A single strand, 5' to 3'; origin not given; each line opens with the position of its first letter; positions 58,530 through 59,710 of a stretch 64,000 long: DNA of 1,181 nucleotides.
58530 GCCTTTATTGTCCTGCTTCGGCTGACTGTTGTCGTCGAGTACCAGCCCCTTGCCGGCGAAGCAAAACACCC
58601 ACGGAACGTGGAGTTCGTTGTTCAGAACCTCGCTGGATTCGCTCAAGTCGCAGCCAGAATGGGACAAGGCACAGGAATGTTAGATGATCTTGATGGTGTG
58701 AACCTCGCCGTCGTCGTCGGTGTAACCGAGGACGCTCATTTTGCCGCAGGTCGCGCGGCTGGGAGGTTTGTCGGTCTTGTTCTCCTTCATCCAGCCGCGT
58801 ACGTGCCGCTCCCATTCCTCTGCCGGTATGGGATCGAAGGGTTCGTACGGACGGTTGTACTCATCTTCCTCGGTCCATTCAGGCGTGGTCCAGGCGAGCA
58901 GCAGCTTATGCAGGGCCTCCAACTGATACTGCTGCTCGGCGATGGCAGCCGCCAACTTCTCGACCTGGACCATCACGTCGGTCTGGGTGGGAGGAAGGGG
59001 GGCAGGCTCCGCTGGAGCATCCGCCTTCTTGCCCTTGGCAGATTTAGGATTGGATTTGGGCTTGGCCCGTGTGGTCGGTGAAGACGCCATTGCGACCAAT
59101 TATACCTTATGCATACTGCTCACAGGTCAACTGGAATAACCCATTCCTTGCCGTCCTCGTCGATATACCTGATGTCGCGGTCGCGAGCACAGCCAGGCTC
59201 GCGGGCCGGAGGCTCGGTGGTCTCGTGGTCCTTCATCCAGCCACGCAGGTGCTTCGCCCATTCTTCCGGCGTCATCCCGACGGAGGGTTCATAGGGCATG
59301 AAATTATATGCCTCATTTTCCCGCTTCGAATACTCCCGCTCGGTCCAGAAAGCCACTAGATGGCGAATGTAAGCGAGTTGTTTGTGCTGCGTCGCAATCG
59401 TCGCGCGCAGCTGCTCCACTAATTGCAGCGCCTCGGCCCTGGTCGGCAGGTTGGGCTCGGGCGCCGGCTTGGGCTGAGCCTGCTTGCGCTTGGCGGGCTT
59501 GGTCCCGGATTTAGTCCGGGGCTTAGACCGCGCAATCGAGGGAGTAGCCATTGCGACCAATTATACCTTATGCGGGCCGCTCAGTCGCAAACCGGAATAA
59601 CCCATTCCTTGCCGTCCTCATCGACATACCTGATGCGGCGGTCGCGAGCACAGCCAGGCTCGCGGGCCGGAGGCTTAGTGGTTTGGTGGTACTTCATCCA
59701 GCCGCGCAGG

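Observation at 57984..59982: Low-GC islet beside gltB: endonuclease VII-like gene plus three tandem paralogous lysine-tailed small proteins (uncharacterised module)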

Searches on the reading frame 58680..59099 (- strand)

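Call 4: search_protein_families(library=pfam, proteins=[window:58680-59099:-], max_evalue=1)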
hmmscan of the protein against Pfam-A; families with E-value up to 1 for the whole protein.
window:58680-59099:- (139 aa): 1 family
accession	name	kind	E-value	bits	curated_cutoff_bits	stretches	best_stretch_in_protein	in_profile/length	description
PF14136.11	DUF4303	-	0.23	11.6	23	1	45-96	41-89/155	Domain of unknown function (DUF4303)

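Call 5: search_protein_families(library=phrogs, proteins=[window:58680-59099:-], max_evalue=1)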
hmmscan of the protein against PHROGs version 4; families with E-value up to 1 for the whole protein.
window:58680-59099:- (139 aa): 0 families

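Call 24: search_protein_families(library=padloc, proteins=[window:58680-59099:-], max_evalue=1)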
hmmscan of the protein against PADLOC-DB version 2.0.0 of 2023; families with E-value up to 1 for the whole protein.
window:58680-59099:- (139 aa): 0 families

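Call 25: search_protein_families(library=ncbifam, proteins=[window:58680-59099:-], max_evalue=1)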
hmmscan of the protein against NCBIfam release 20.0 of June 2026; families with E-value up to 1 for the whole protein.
window:58680-59099:- (139 aa): 0 families

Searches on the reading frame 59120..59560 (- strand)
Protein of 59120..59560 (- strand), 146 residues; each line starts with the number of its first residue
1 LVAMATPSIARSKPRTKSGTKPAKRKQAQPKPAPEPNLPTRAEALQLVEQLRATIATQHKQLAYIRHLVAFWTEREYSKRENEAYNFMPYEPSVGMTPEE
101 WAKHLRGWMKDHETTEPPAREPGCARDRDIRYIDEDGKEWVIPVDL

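Call 4: search_protein_families(library=pfam, proteins=[window:59120-59560:-], max_evalue=1)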
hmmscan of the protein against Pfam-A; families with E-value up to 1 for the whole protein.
window:59120-59560:- (146 aa): 4 families
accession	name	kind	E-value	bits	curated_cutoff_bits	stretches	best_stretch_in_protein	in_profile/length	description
PF03428.19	RP-C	-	0.0059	16.9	24.4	1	23-81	9-66/175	Replication protein C N-terminal domain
PF10029.15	DUF2271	-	0.091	12.9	27.3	1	54-115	5-59/136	Predicted periplasmic protein (DUF2271)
PF15458.11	NTR2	-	0.12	12.5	27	1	17-63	169-212/230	Nineteen complex-related protein 2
PF18536.7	DUF5623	-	0.17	12.5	35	1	53-88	29-64/126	Domain of unknown function (DUF5623)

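Call 5: search_protein_families(library=phrogs, proteins=[window:59120-59560:-], max_evalue=1)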
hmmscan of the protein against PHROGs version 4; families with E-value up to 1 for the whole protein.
window:59120-59560:- (146 aa): 0 families

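Call 7: find_homologous_proteins(query=window:59120-59560:-)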
Query window:59120-59560:- (146 aa): 9 proteins with E <= 0.001 among 24 candidates.
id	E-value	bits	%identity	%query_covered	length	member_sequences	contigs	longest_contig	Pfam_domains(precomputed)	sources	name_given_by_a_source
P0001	9.8e-77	274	87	97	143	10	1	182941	-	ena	-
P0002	1.0e-74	268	86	97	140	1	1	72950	-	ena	-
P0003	7.1e-73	262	86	97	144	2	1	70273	-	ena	-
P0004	5.6e-72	259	82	97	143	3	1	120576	-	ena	-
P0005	2.6e-70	253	80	97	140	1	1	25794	-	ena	-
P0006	3.9e-68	246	80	97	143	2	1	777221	-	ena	-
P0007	3.3e-65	237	77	97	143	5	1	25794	-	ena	-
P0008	1.8e-58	215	79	85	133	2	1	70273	-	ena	-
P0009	9.0e-54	200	90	66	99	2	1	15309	-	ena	-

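Call 24: search_protein_families(library=padloc, proteins=[window:59120-59560:-], max_evalue=1)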
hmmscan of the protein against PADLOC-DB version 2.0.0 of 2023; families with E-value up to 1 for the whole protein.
window:59120-59560:- (146 aa): 0 families

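Call 25: search_protein_families(library=ncbifam, proteins=[window:59120-59560:-], max_evalue=1)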
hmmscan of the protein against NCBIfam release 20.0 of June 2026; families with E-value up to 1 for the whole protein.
window:59120-59560:- (146 aa): 1 family
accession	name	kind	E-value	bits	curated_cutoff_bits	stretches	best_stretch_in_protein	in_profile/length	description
NF051846.1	ManIsomPseudo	equivalog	0.033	13.1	600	1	42-105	191-252/401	D-mannose isomerase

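Call 27: search_solved_structures(query=A3, max_evalue=10)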
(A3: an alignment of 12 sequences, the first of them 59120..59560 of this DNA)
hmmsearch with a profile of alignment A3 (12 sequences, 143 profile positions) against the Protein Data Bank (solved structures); distinct sequences matched with E-value up to 10: 1.
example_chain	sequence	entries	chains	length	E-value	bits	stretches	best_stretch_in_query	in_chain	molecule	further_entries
7ane_ak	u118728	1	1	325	0.59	13.6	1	35-103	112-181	mS58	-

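Call 29: predict_structure(alignment_id=A3)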
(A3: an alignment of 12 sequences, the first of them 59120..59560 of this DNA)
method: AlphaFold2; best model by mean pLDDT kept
length: 146 residues; sequences in the alignment: 12
mean_pLDDT: 71.8   pTM: 0.40
mean pLDDT of the five models: 71.8, 70.6, 67.7, 65.7, 63.2
residues with pLDDT >= 90: 41; 70-90: 43; 50-70: 33; < 50: 29
segments of 3 or more residues with pLDDT < 50: 1-29
pLDDT, mean of each block of 10 residues (from residue 1): 38 36 44 68 92 94 89 61 59 83 90 82 71 92 82
secondary structure, 60 per line:
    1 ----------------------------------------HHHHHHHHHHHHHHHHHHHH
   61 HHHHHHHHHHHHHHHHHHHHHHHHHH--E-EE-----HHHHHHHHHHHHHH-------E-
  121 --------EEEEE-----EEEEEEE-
elements in order: H41-86 H98-111 E129-133 E139-145

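Call 32: find_related_loci(query=A3, collection=genome_contigs, flank=10000)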
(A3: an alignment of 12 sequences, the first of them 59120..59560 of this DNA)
Query A3 (146 aa) in genome_contigs; peptide patterns used: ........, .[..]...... (x = any residue, [..] = any of these).
58 stretches matched a pattern, but none encodes a relative of the query by tblastn (E <= 1e-3).

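Call 36: find_related_loci(query=A3, collection=viral_contigs, flank=10000)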
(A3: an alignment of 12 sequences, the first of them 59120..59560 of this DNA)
Query A3 (146 aa) in viral_contigs; peptide patterns used: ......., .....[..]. (x = any residue, [..] = any of these).
24 stretches matched a pattern, but none encodes a relative of the query by tblastn (E <= 1e-3).

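Call 40: fold_search(model_id=the predicted structure, library=pdb)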
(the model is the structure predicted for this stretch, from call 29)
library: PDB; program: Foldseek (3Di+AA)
matches with E <= 10: 162; with E <= 0.001: 0
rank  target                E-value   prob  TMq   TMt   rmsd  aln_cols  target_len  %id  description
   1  2hly                  7.6e-01  0.15  0.18  0.13   9.7        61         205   18  The crystal structure of genomics APC5867 (released 2006-07-18)
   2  2nub                  8.7e-01  0.30  0.22  0.06   5.5        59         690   10  Structure of Aquifex aeolicus Argonuate (released 2007-02-06)
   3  9rmu_C                1.4e+00  0.08  0.14  0.09   9.9        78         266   13  SIVtal integrase in complex with RNA stem-loop (focused refinement of the filament repeat unit) (released 2025-12-10)
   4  2f8s_A                1.6e+00  0.18  0.22  0.06   6.0        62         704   13  Crystal structure of Aa-Ago with externally-bound siRNA (released 2006-10-31)
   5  9rmu_B                1.9e+00  0.07  0.14  0.08  12.6        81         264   12  SIVtal integrase in complex with RNA stem-loop (focused refinement of the filament repeat unit) (released 2025-12-10)
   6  8rdu_S                2.0e+00  0.06  0.15  0.05  21.2        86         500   13  Conformational Landscape of the Type V-K CRISPR-associated TransposonIntegration Assembly CAST V-K composite map (released 2024-06-19)
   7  8x0v_F                2.0e+00  0.05  0.11  0.09  13.1        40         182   30  Crystal structure of cupin-like fold protein StrC in complex with substrate analogue from Stachybotrys sp.g12 (released 2024-09-11)
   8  7w37_B                2.2e+00  0.09  0.20  0.09  22.8       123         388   10  Structure of USP14-bound human 26S proteasome in state EA1_UBL (released 2022-05-04)
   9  8x0v_A                2.3e+00  0.05  0.11  0.09  13.1        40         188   30  Crystal structure of cupin-like fold protein StrC in complex with substrate analogue from Stachybotrys sp.g12 (released 2024-09-11)
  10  8x0v_B                2.3e+00  0.04  0.11  0.09  13.1        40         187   30  Crystal structure of cupin-like fold protein StrC in complex with substrate analogue from Stachybotrys sp.g12 (released 2024-09-11)
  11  7w3i_B                2.3e+00  0.03  0.12  0.05  29.7       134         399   14  Structure of USP14-bound human 26S proteasome in substrate-inhibited state SB_USP14 (released 2022-05-18)
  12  1agq_B                2.7e+00  0.04  0.12  0.17  17.6        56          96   16  GLIAL CELL-DERIVED NEUROTROPHIC FACTOR FROM RAT (released 1997-06-05)
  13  6zlz_B                2.7e+00  0.02  0.10  0.05  15.2        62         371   19  Crystal Structure of Merkel Cell Polyomavirus Virus-like Particle (released 2020-08-05)
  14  7aih_Ab               2.9e+00  0.04  0.14  0.09   8.4        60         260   22  The Large subunit of the Kinetoplastid mitochondrial ribosome (released 2021-04-28)
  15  8x0u_B                3.0e+00  0.04  0.12  0.09  13.1        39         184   23  Crystal structure of cupin-like fold protein StrC from Stachybotrys sp.g12 (released 2024-09-11)
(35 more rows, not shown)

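Call 54: find_encoding_contigs(protein=P0006, flank=10000, max_places=3)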
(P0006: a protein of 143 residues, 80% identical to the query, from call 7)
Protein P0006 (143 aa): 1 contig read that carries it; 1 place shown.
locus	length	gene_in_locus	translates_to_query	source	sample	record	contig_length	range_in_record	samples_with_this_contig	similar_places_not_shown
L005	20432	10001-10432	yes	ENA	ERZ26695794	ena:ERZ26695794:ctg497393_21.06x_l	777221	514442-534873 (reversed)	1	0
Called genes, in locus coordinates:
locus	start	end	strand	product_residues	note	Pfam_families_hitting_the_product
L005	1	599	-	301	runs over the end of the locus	PF13182:DUF4007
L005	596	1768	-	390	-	PF00266:Aminotran_5, PF01212:Beta_elim_lyase (weak)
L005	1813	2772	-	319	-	-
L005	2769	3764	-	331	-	PF13391:HNH_2 (weak)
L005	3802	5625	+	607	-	PF11412:DsbD_N, PF02683:DsbD_TM, PF13899:Thioredoxin_7 (weak)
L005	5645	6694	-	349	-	PF01408:GFO_IDH_MocA, PF02894:GFO_IDH_MocA_C, PF22725:GFO_IDH_MocA_C3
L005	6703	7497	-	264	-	PF06283:ThuA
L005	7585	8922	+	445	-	PF00171:Aldedh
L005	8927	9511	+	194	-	-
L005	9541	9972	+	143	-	-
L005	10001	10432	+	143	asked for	-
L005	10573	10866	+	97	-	-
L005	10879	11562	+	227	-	PF18275:His_Me_b4a2 (weak), PF02945:Endonuclease_7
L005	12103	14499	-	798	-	PF02384:N6_Mtase, PF01170:UPF0020 (faint), PF20473:MmeI_Mtase (weak), PF07669:Eco57I (weak)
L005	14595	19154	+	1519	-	PF00310:GATase_2, PF04898:Glu_syn_central, PF01645:Glu_synthase, PF01493:GXGXG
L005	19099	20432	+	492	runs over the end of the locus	PF14691:Fer4_20, PF13738:Pyr_redox_3 (faint), PF01266:DAO, PF03486:HI0933_like (weak), PF07992:Pyr_redox_2, PF12831:FAD_oxidored, PF13450:NAD_binding_8, PF01593:Amino_oxidase, +2 more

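Call 55: find_encoding_contigs(protein=P0001, flank=10000, max_places=3)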
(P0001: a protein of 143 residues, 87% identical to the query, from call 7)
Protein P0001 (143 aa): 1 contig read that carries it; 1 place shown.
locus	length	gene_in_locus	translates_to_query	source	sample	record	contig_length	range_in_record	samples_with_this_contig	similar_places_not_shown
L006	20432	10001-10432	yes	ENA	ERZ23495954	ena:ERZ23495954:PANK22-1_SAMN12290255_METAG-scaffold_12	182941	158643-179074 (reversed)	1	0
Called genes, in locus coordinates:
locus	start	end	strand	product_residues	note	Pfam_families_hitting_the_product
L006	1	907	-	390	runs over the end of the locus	PF00266:Aminotran_5, PF01212:Beta_elim_lyase (weak)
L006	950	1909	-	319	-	-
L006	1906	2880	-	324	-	PF13391:HNH_2 (faint)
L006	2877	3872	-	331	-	PF13391:HNH_2 (faint)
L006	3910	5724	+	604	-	PF11412:DsbD_N, PF02683:DsbD_TM, PF13098:Thioredoxin_2 (faint)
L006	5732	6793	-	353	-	PF01408:GFO_IDH_MocA, PF22725:GFO_IDH_MocA_C3, PF02894:GFO_IDH_MocA_C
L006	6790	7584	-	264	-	PF06283:ThuA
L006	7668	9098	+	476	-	PF00171:Aldedh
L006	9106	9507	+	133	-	-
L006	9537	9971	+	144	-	-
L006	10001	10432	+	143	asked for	-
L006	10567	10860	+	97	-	-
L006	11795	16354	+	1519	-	PF00310:GATase_2, PF04898:Glu_syn_central, PF01645:Glu_synthase, PF01493:GXGXG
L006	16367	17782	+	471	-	PF14691:Fer4_20, PF00070:Pyr_redox (weak), PF00890:FAD_binding_2 (weak), PF01266:DAO, PF07992:Pyr_redox_2, PF12831:FAD_oxidored, PF13450:NAD_binding_8, PF01593:Amino_oxidase, +3 more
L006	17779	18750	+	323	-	PF00005:ABC_tran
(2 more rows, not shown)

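Call 56: find_encoding_contigs(protein=P0004, flank=10000, max_places=3)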
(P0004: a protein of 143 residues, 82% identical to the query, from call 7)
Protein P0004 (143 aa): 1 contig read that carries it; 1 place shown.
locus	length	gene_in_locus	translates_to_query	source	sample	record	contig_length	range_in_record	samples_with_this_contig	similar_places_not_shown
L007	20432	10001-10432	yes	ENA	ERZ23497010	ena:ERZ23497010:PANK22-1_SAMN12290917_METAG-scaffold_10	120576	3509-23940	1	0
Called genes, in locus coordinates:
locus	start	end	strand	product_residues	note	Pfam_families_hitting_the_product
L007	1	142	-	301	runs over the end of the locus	PF13182:DUF4007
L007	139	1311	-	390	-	PF00266:Aminotran_5, PF01212:Beta_elim_lyase, PF01041:DegT_DnrJ_EryC1 (weak)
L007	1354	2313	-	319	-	-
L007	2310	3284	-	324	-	PF13391:HNH_2 (weak)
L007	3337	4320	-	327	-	PF13391:HNH_2 (faint)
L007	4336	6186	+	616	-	PF11412:DsbD_N, PF02683:DsbD_TM, PF13899:Thioredoxin_7 (weak)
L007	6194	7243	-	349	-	PF01408:GFO_IDH_MocA, PF02894:GFO_IDH_MocA_C, PF22725:GFO_IDH_MocA_C3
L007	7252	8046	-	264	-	PF06283:ThuA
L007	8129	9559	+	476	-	PF00171:Aldedh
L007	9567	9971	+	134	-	-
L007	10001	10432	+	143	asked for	-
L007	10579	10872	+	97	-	-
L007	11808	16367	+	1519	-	PF00310:GATase_2, PF04898:Glu_syn_central, PF01645:Glu_synthase, PF01493:GXGXG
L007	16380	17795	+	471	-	PF14691:Fer4_20, PF00890:FAD_binding_2 (weak), PF01266:DAO, PF03486:HI0933_like (weak), PF07992:Pyr_redox_2, PF12831:FAD_oxidored, PF13450:NAD_binding_8, PF01593:Amino_oxidase, +3 more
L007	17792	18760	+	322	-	PF00005:ABC_tran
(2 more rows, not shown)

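Call 72: search_protein_families(library=pfam, proteins=[L005:12103-14499:-], max_evalue=1)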
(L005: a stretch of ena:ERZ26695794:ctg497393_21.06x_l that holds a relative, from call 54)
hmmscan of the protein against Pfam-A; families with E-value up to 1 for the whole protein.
L005:12103-14499:- (798 aa): 6 families
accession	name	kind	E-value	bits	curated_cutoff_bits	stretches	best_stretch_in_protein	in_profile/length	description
PF02384.22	N6_Mtase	-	1.8e-10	41.1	20.4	1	305-406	21-99/311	N-6 DNA Methylase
PF01170.24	UPF0020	-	2.6e-07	31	22.3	1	340-400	28-92/197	RMKL-like, methyltransferase domain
PF20473.4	MmeI_Mtase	-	3.7e-07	30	27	1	336-507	15-167/259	MmeI, DNA-methyltransferase domain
PF07669.17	Eco57I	-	4.7e-07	30.5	25.3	1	386-580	2-163/171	Eco57I restriction-modification methylase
PF13847.12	Methyltransf_31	-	0.028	14.5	27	1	340-401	3-45/145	Methyltransferase domain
PF05175.20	MTS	-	0.26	11.4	23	0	473-488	96-111/170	Methyltransferase small domain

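Call 80: fold_search(model_id=the predicted structure, library=viral)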
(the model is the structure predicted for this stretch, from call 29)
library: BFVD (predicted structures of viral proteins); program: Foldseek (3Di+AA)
matches with E <= 10: 158; with E <= 0.001: 0
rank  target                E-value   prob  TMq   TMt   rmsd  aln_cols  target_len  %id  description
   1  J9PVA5                5.4e-01  0.06  0.12  0.06  30.3       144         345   14  Uncharacterized protein [Bacillus phage BCD7]
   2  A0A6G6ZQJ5            6.6e-01  0.07  0.12  0.06  23.0        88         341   15  (no name in the UniProt tables at hand)
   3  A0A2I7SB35            8.7e-01  0.14  0.17  0.33   7.3        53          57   21  (no name in the UniProt tables at hand)
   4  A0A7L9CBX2            8.7e-01  0.11  0.18  0.07   9.9        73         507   22  HSP90h [Olivavirus actinidiae]
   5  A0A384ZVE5            9.9e-01  0.06  0.17  0.13  31.9       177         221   14  (no name in the UniProt tables at hand)
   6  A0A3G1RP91            9.9e-01  0.04  0.16  0.08  34.3       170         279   18  Phosphoprotein [Duck rhabdovirus]
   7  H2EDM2                1.1e+00  0.12  0.18  0.32  12.3        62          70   13  Uncharacterized protein [Moumouvirus sp. 'Monve']
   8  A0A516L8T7            1.1e+00  0.09  0.13  0.22   8.1        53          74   13  (no name in the UniProt tables at hand)
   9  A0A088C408            1.1e+00  0.08  0.13  0.30   7.0        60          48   12  (no name in the UniProt tables at hand)
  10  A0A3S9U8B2            1.2e+00  0.07  0.19  0.06  27.7       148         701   14  Structural protein [Alteromonas phage ZP6]
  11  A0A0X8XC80            1.4e+00  0.16  0.12  0.27   4.5        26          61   19  (no name in the UniProt tables at hand)
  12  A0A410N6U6            1.5e+00  0.12  0.14  0.31   6.7        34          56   18  MJ1316 RNA cyclic group end recognition domain-containing protein [Haloferax tailed virus 1]
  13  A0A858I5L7            1.5e+00  0.10  0.12  0.25   7.0        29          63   28  (no name in the UniProt tables at hand)
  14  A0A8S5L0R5            1.5e+00  0.06  0.14  0.15   9.3        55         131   18  Uncharacterized protein [ssRNA phage SRR6049586_2]
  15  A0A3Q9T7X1            1.6e+00  0.11  0.22  0.24  11.3       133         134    8  Uncharacterized protein [Lumpfish ranavirus]
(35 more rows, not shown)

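Call 82: find_related_loci(query=A3, collection=metagenome_contigs, flank=6000)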
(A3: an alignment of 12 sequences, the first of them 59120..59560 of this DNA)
Query A3 (146 aa) in metagenome_contigs; peptide patterns used: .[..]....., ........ (x = any residue, [..] = any of these).
600 stretches matched a pattern, but none encodes a relative of the query by tblastn (E <= 1e-3).

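Call 93: search_protein_families(library=padloc, proteins=[L005:12103-14499:-], max_evalue=0.01)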
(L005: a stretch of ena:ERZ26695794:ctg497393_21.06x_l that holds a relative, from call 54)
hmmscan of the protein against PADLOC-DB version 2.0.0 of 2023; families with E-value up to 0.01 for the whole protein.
L005:12103-14499:- (798 aa): 46 families (the best 25 are shown)
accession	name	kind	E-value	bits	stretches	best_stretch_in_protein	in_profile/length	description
PDLC03021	MTase_I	-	4.4e-12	43.6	1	274-402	126-243/491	Type I methyltransferase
PDLC04134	mad2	-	4.7e-12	43.5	1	291-606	250-446/492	mads_2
PDLC02525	PglX|PglXI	-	5.2e-10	36.6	1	334-405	277-346/607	PglX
PDLC03630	REase_MTase_IIG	-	2.7e-09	33.4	1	298-400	357-462/1100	Type IIG restriction enzyme-methyltransferase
PDLC03348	MTase_II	-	7.7e-08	29.3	1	307-405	218-310/727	Type II methyltransferase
PDLC03338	MTase_II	-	1.4e-07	28.7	1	308-407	128-216/604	Type II methyltransferase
PDLC02521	PglX|PglXI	-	1.4e-07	27.9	1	335-405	302-370/1174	PglX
PDLC02529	PglX|PglXI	-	2.2e-07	27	1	339-486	226-368/1189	PglX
PDLC03318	MTase_II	-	5.3e-07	26.4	1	292-576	324-596/723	Type II methyltransferase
PDLC03029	MTase_I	-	9.7e-07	25.6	1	307-367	174-233/661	Type I methyltransferase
PDLC03031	MTase_I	-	2e-06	24.3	1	263-375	132-240/834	Type I methyltransferase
PDLC03600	REase_MTase_IIG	-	2.4e-06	23.8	1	341-406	301-364/1205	Type IIG restriction enzyme-methyltransferase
PDLC03025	MTase_I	-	3.3e-06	24.1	1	297-389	146-224/569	Type I methyltransferase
PDLC02518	PglX|PglXI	-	4.4e-06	22.7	1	340-404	307-370/1412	PglX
PDLC02523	PglX|PglXI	-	5.1e-06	22.5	1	326-419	316-421/1428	PglX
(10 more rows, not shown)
